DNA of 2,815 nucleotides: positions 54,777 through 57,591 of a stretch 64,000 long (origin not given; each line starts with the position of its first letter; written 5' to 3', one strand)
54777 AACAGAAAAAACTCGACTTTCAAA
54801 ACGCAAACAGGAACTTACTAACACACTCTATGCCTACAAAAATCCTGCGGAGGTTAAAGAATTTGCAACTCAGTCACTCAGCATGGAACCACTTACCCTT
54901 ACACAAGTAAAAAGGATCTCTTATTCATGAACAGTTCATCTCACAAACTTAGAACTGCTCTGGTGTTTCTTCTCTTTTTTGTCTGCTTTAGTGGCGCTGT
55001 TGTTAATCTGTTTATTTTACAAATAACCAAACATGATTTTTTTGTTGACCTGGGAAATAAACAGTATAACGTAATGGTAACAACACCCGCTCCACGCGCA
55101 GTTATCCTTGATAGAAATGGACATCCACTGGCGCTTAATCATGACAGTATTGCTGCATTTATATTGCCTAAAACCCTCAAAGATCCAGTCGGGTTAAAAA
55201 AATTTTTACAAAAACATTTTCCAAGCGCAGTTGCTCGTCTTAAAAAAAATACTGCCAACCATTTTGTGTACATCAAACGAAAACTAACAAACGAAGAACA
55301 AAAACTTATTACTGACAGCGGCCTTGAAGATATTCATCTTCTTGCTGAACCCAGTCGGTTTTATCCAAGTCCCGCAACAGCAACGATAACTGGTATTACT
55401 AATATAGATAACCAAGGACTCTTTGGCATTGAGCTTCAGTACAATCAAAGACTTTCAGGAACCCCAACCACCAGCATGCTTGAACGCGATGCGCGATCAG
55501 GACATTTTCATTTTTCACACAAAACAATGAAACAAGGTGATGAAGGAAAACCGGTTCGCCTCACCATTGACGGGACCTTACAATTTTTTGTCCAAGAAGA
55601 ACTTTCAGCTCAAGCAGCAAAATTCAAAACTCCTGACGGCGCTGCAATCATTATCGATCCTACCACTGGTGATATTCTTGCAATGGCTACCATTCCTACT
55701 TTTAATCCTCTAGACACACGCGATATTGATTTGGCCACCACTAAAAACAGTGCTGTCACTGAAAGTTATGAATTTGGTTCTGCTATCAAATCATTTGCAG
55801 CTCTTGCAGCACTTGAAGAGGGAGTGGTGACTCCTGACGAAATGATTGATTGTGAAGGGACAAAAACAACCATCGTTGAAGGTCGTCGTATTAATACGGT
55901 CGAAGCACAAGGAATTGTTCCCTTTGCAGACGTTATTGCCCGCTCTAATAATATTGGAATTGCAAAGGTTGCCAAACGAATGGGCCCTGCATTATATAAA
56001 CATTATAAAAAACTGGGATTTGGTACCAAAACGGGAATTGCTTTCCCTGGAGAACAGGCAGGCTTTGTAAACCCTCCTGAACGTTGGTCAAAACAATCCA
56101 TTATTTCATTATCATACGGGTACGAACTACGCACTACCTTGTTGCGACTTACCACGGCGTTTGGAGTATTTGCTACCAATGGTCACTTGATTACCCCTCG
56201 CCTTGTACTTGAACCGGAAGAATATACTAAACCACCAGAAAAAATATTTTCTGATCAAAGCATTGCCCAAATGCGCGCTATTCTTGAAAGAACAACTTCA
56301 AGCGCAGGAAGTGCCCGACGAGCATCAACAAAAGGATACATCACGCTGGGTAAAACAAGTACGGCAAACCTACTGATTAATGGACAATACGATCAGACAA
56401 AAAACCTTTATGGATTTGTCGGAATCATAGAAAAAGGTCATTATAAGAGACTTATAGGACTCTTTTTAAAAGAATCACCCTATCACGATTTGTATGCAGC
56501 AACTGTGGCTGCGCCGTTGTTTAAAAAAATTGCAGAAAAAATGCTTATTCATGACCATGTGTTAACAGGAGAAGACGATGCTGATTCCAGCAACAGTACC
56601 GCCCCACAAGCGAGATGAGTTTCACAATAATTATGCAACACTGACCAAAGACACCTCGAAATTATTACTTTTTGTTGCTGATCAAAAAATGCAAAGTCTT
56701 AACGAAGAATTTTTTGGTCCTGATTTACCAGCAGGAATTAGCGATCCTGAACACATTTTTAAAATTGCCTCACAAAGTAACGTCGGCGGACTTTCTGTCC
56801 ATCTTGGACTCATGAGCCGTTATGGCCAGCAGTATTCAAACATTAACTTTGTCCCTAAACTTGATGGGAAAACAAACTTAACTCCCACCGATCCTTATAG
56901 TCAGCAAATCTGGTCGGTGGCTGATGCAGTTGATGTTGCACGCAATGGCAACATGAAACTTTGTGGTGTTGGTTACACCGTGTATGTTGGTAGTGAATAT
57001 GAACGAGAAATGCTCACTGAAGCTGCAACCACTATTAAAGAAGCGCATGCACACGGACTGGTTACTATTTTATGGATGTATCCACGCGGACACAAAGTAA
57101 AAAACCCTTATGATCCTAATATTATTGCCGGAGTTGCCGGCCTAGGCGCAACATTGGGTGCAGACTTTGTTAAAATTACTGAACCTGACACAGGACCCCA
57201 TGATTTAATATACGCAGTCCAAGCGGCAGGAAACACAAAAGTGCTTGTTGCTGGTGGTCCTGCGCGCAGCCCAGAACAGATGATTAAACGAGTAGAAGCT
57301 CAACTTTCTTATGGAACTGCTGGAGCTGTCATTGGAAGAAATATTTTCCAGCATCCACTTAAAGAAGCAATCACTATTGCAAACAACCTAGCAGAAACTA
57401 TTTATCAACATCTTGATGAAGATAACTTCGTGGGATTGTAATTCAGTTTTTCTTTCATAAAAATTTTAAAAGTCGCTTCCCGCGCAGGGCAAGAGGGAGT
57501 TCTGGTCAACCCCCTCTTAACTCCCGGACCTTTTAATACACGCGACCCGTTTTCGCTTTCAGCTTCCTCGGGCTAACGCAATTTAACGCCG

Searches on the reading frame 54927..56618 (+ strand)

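Call 11: search_protein_families(library=pfam, proteins=[window:54927-56618:+])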
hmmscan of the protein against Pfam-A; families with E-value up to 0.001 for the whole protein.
window:54927-56618:+ (563 aa): 2 families
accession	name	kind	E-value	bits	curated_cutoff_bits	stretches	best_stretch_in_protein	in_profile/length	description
PF00905.27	Transpeptidase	-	2.1e-50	172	22.1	1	238-536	1-298/299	Penicillin binding protein transpeptidase domain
PF03717.20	PBP_dimer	-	4.2e-11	44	24.4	1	53-190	2-172/180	Penicillin-binding Protein dimerisation domain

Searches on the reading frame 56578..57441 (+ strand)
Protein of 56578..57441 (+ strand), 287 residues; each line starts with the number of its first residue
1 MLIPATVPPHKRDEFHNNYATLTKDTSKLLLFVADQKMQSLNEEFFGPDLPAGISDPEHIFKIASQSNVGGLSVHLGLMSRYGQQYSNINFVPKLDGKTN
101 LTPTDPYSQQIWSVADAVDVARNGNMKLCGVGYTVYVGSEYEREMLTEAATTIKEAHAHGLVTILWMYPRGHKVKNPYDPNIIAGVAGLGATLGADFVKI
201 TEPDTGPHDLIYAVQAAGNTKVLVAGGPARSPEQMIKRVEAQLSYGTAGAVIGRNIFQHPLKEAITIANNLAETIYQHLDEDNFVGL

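Call 11: search_protein_families(library=pfam, proteins=[window:56578-57441:+])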
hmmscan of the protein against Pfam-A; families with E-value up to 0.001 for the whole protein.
window:56578-57441:+ (287 aa): 1 family
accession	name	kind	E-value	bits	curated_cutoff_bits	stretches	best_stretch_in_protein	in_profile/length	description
PF01791.15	DeoC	-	1.3e-35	123.5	23.8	1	31-259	3-229/229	DeoC/LacD family aldolase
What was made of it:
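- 56578..57441 (+): Flanking gene: DeoC/DhnA-family aldolase, not part of the element. Pfam PF01791, E 1.3e-35 (call 11).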

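Call 12: find_related_loci(query=window:56578-57441:+, collection=genome_contigs, flank=4000)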
Query window:56578-57441:+ (287 aa) in genome_contigs; peptide patterns used: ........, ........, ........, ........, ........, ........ (x = any residue, [..] = any of these).
51 stretches matched a pattern; 4 encode a relative of the query (tblastn E <= 1e-3); 4 distinct loci.
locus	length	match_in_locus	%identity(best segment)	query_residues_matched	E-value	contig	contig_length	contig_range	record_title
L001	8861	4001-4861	48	1-278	3e-91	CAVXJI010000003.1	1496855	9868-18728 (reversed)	MAG: uncultured bacterium isolate MFD04492.bin.2.122 genome assembly, contig: contig_24057, whole genome shotgun sequenc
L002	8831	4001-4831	40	3-271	7e-72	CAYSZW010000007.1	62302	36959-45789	MAG TPA_asm: uncultured Gammaproteobacteria bacterium isolate SRP342105_co1_75 genome assembly, contig: NODE_584_length_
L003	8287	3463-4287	40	3-269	2e-69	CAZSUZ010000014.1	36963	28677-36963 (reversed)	MAG TPA_asm: uncultured Gammaproteobacteria bacterium isolate SRP300315_co1_1 genome assembly, contig: NODE_611_length_3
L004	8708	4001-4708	32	28-277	5e-34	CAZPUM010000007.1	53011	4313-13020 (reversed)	MAG TPA_asm: uncultured Methanosarcinales archaeon isolate SRP141376_co3_206 genome assembly, contig: NODE_1474_length_5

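Call 13: find_encoding_contigs(protein=window:56578-57441:+, flank=3000, max_places=6)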
Protein window:56578-57441:+ (287 aa): 3 contigs read that carry it; 3 places shown.
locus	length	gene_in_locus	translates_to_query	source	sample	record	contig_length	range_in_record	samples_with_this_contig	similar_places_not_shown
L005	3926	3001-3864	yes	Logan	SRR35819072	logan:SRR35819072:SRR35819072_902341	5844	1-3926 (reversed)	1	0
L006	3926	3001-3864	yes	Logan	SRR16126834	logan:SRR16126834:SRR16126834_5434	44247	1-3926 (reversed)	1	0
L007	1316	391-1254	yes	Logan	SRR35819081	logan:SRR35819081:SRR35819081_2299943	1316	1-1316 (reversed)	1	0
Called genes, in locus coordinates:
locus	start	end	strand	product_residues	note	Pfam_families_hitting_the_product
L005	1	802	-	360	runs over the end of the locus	-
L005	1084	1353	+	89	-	-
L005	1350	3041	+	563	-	PF03717:PBP_dimer, PF00905:Transpeptidase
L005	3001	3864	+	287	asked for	PF01791:DeoC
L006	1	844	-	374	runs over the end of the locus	-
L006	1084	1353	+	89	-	-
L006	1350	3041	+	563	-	PF03717:PBP_dimer, PF00905:Transpeptidase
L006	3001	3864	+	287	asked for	PF01791:DeoC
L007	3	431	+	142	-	?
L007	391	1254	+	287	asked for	PF01791:DeoC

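Call 14: find_homologous_proteins(query=window:56578-57441:+)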
Query window:56578-57441:+ (287 aa): 1009 proteins with E <= 0.001 among 2926 candidates; the best 120 are listed.
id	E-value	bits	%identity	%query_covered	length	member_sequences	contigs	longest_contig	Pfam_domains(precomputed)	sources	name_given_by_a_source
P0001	3.6e-191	651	100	100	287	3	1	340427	PF01791.16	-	-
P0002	4.2e-122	425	78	85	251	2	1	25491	PF01791.16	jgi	-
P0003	1.2e-121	423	65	96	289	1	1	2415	PF01791.16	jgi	jgi:fructose-bisphosphate aldolase/6-deoxy-5-ketofructose 1-phosphate synthase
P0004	3.9e-121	422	66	97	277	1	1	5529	PF01791.16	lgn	-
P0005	1.5e-120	420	64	96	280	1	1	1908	PF01791.16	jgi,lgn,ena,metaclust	metaclust:\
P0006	5.2e-116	405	63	97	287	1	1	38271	PF01791.16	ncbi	-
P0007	2.8e-114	399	64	96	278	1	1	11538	PF01791.16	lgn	-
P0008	1.4e-113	397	62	97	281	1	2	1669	PF22649.3,PF01791.16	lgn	-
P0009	7.3e-113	395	62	96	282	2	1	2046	PF01791.16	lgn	-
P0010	1.4e-112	394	62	97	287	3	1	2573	PF01791.16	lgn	-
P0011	1.5e-108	380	62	97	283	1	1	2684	PF01791.16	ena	-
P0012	1.5e-107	377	61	97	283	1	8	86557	PF01791.16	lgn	-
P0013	3.6e-106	373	60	97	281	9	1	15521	PF01791.16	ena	-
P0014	8.9e-106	371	60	97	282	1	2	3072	PF01791.16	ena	-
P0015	1.5e-103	364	58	97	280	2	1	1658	PF01791.16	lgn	-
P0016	1.0e-98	348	57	96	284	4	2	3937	PF01791.16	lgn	-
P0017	2.8e-97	343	55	98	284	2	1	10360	PF01791.16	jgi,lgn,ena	-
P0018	1.2e-96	341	56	95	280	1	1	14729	PF01791.16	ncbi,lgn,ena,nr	ncbi:aldolase [bacterium]|nr:aldolase [bacterium]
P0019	1.2e-94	335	54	99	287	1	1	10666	PF01791.16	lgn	-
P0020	4.0e-94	333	54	99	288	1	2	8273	PF01791.16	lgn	-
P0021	3.3e-93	330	52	96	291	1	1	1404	PF01791.16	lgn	-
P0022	5.3e-93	329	53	99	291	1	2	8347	PF01791.16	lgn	-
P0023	1.6e-92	328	53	97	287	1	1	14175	PF01791.16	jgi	jgi:fructose-bisphosphate aldolase/6-deoxy-5-ketofructose 1-phosphate synthase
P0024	2.9e-92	327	51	99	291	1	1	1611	PF01791.16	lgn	-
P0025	3.9e-92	327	53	97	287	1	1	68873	PF01791.16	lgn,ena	-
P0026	7.6e-92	326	56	96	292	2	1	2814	PF01791.16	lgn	-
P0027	1.1e-91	325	53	97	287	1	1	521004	PF01791.16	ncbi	-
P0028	1.2e-91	325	53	98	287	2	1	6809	PF01791.16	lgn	-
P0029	2.2e-91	324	53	96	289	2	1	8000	PF01791.16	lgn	-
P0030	2.3e-91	324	52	97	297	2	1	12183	PF01791.16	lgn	-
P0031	2.8e-91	324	52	97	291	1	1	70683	PF01791.16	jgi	jgi:DhnA family fructose-bisphosphate aldolase class Ia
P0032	9.9e-91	322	54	95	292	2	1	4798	PF01791.16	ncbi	-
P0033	1.1e-90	322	51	97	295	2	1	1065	PF01791.16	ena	-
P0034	1.2e-90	322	53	97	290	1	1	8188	PF01791.16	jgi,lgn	jgi:DhnA family fructose-bisphosphate aldolase class Ia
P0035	2.2e-90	321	52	99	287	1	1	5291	PF01791.16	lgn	-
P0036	1.7e-89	318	53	97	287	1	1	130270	PF01791.16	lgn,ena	-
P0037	1.0e-88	315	51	95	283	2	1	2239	PF01791.16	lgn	-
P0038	3.1e-88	314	50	97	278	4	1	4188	PF01791.16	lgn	-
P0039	5.0e-88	313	51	97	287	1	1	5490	PF01791.16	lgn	-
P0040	5.7e-88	313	51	96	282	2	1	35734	PF01791.16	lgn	-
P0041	7.2e-85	303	47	99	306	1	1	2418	PF01791.16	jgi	jgi:DhnA family fructose-bisphosphate aldolase class Ia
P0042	6.4e-84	300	52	96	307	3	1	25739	PF01791.16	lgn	-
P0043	1.5e-83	298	49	97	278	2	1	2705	PF01791.16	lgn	-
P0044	3.2e-81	291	48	96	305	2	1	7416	PF01791.16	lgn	-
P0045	4.5e-81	290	47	97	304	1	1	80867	PF01791.16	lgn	-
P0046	6.9e-81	290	47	96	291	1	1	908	PF01791.16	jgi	-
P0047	8.9e-81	289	48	96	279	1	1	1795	PF01791.16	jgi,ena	-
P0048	1.1e-80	289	48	96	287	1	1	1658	PF01791.16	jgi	jgi:fructose-bisphosphate aldolase / 6-deoxy-5-ketofructose 1-phosphate synthase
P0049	1.4e-80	289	48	97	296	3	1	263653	PF01791.16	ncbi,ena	-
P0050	2.7e-80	288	45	96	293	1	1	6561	PF01791.16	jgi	jgi:DhnA family fructose-bisphosphate aldolase class Ia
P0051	4.5e-80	287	48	96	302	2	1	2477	PF01791.16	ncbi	-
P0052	4.8e-80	287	48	96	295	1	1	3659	PF01791.16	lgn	-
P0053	5.4e-80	287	47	100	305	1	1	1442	PF01791.16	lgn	-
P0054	5.9e-80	287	49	96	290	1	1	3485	PF01791.16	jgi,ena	-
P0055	6.4e-80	286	47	100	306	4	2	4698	PF01791.16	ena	-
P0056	6.5e-80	286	46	98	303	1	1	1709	PF01791.16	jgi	-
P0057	8.1e-80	286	48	96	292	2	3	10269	PF01791.16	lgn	-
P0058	9.1e-80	286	48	96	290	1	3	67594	PF01791.16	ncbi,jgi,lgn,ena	-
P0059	1.3e-79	285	46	98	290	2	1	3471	PF01791.16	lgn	-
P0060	1.3e-79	285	46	97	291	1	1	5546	PF01791.16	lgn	-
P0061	3.5e-79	284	48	96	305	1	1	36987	PF01791.16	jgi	jgi:fructose-bisphosphate aldolase / 6-deoxy-5-ketofructose 1-phosphate synthase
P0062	4.7e-79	284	47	96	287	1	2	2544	PF01791.16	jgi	-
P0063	6.9e-79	283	45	95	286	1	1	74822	PF01791.16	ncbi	ncbi:aldolase [Candidatus Dependentiae bacterium]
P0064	8.3e-79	283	47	96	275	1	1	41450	PF01791.16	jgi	jgi:DhnA-type fructose-1,6-bisphosphate aldolase and related enzymes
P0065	1.0e-78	282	45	98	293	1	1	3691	PF01791.16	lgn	-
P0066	1.1e-78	282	48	96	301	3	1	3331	PF01791.16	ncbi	-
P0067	1.3e-78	282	46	97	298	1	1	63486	PF01791.16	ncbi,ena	-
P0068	1.6e-78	282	46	96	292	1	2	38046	PF01791.16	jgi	jgi:fructose-bisphosphate aldolase / 6-deoxy-5-ketofructose 1-phosphate synthase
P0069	2.4e-78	281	47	97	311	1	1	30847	PF01791.16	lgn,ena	-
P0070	3.8e-78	281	48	97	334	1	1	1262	PF01791.16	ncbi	-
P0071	5.2e-78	280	45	98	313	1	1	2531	PF01791.16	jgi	jgi:DhnA family fructose-bisphosphate aldolase class Ia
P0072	5.6e-78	280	47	95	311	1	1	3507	PF01791.16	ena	-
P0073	6.1e-78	280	46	96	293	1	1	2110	PF01791.16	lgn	-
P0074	6.9e-78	280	45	100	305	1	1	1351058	PF01791.16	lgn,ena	-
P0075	1.0e-77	279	47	96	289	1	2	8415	PF01791.16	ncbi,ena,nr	ncbi:aldolase [bacterium]|nr:aldolase [bacterium]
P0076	1.3e-77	279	47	95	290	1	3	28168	PF01791.16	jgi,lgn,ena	-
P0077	1.3e-77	279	48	97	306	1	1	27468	PF01791.16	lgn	-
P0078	1.7e-77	279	48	96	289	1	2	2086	PF01791.16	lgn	-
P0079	1.8e-77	278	48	96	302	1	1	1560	PF01791.16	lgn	-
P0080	1.9e-77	278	48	96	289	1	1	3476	PF01791.16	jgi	jgi:fructose-bisphosphate aldolase / 6-deoxy-5-ketofructose 1-phosphate synthase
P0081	3.1e-77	278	47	97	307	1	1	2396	PF01791.16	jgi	jgi:fructose-bisphosphate aldolase/6-deoxy-5-ketofructose 1-phosphate synthase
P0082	3.1e-77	278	47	97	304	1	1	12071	PF01791.16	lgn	-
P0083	3.4e-77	277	47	97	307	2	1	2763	PF01791.16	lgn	-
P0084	3.4e-77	277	48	99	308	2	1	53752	PF01791.16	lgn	-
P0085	4.3e-77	277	47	96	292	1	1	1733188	PF01791.16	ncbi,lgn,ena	-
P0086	4.3e-77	277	45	98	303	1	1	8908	PF01791.16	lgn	-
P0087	4.4e-77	277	46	95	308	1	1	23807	PF01791.16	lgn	-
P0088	4.7e-77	277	49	96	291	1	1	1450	PF01791.16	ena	-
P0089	4.9e-77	277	46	96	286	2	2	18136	PF01791.16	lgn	-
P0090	5.0e-77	277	45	96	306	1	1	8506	PF01791.16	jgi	jgi:fructose-bisphosphate aldolase / 6-deoxy-5-ketofructose 1-phosphate synthase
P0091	5.4e-77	277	47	97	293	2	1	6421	PF01791.16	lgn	-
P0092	6.0e-77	277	45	95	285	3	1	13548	PF01791.16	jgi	jgi:fructose-bisphosphate aldolase/6-deoxy-5-ketofructose 1-phosphate synthase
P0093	6.4e-77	277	46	96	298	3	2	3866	PF01791.16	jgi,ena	-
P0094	7.5e-77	276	44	99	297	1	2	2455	PF01791.16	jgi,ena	-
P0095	7.5e-77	276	47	96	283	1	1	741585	PF01791.16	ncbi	-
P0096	7.8e-77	276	46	97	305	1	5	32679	PF01791.16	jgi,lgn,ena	jgi:fructose-bisphosphate aldolase/6-deoxy-5-ketofructose 1-phosphate synthase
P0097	1.3e-76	276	47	96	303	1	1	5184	PF01791.16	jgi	jgi:fructose-bisphosphate aldolase / 6-deoxy-5-ketofructose 1-phosphate synthase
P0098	1.3e-76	276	45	100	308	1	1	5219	PF01791.16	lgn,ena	-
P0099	1.3e-76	276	47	97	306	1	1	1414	PF01791.16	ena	-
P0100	1.3e-76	276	47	96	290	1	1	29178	PF01791.16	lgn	-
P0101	1.4e-76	276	47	97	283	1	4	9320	PF01791.16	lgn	-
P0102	2.3e-76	275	48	96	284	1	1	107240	PF01791.16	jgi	jgi:fructose-bisphosphate aldolase/6-deoxy-5-ketofructose 1-phosphate synthase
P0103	2.9e-76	274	47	96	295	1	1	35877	PF01791.16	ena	-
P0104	3.0e-76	274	47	96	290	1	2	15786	PF01791.16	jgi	jgi:DhnA family fructose-bisphosphate aldolase class Ia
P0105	3.5e-76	274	48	96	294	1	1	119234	PF01791.16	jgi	-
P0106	3.6e-76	274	48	96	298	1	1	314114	PF01791.16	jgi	-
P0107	4.5e-76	274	49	95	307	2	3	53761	PF01791.16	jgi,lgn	jgi:fructose-bisphosphate aldolase/6-deoxy-5-ketofructose 1-phosphate synthase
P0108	4.5e-76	274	46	97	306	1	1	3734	PF01791.16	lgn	-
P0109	4.7e-76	274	47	96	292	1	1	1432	PF01791.16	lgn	-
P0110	6.4e-76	273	47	95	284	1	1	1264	PF01791.16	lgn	-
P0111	6.6e-76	273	46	97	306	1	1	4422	PF01791.16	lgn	-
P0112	6.7e-76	273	47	96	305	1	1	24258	PF01791.16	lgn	-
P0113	8.4e-76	273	46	98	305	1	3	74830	PF01791.16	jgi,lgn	jgi:DhnA family fructose-bisphosphate aldolase class Ia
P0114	8.5e-76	273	46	94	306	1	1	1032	PF01791.16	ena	-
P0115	1.1e-75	273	45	96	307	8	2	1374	PF01791.16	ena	-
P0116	1.2e-75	272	48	91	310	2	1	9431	PF01791.16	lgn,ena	-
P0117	1.3e-75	272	45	98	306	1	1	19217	PF01791.16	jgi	-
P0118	1.4e-75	272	46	95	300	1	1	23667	PF01791.16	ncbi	-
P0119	1.4e-75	272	45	97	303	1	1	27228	PF01791.16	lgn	-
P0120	1.5e-75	272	46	96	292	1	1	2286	PF01791.16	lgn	-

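Call 20: find_encoding_contigs(protein=P0002, flank=4000, max_places=3)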
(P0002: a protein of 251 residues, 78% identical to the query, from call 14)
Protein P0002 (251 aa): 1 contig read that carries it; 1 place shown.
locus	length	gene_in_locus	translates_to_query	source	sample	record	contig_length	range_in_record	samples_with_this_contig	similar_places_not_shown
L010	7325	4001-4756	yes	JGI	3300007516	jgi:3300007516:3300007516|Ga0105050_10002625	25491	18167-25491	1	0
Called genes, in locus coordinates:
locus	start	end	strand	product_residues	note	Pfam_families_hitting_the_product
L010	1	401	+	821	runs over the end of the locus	PF07244:POTRA, PF08479:POTRA_2 (faint), PF07244:POTRA, PF01103:Omp85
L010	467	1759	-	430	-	-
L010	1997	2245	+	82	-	-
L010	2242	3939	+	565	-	PF03717:PBP_dimer, PF00905:Transpeptidase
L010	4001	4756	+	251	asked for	PF01791:DeoC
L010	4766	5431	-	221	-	PF03721:UDPG_MGDP_dh_N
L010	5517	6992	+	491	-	-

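Call 21: find_encoding_contigs(protein=P0006, flank=4000, max_places=3)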
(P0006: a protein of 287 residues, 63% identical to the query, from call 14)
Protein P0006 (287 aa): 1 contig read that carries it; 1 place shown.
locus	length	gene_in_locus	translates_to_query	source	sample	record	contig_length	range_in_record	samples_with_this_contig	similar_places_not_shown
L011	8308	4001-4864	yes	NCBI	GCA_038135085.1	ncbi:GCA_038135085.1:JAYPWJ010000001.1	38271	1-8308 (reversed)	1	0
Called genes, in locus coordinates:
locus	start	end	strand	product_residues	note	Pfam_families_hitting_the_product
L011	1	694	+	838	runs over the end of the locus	PF07244:POTRA (weak), PF08479:POTRA_2 (faint), PF07244:POTRA, PF01103:Omp85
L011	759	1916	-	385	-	-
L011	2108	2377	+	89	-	-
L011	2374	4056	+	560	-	PF03717:PBP_dimer, PF00905:Transpeptidase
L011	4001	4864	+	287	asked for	PF01791:DeoC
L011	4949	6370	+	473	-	-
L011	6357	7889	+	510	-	-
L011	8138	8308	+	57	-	?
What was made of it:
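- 56578..57441 (+): The gene is intact, and its orthologues L010 and L011 lack the island downstream (calls 20, 21).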

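Call 63: list_cluster_members(proteins=[P0006, P0018, P0027, P0032, P0049, P0063])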
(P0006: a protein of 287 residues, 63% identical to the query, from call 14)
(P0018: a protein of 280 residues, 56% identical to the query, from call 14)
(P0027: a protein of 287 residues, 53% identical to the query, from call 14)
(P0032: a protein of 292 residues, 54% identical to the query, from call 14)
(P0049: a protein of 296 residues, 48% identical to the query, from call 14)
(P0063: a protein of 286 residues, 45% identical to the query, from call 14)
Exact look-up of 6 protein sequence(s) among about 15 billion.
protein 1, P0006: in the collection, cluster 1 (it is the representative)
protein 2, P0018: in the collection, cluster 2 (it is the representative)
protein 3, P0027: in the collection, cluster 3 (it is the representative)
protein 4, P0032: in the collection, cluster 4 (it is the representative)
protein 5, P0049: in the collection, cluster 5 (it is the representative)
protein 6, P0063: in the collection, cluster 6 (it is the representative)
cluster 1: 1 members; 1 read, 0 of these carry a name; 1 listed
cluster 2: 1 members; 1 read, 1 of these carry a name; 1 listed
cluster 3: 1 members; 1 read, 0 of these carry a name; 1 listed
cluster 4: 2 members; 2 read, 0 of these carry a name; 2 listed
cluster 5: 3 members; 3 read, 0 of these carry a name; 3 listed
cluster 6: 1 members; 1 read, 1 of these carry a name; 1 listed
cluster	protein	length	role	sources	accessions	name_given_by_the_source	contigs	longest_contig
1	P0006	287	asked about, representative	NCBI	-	-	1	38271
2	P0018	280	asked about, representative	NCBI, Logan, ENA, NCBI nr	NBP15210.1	aldolase [bacterium]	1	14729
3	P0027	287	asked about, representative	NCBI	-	-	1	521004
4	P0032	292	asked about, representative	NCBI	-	-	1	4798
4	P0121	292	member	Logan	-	-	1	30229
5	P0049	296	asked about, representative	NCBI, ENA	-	-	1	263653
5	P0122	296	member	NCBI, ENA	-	-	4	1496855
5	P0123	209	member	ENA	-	-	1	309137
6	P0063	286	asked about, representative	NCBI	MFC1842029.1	aldolase [Candidatus Dependentiae bacterium]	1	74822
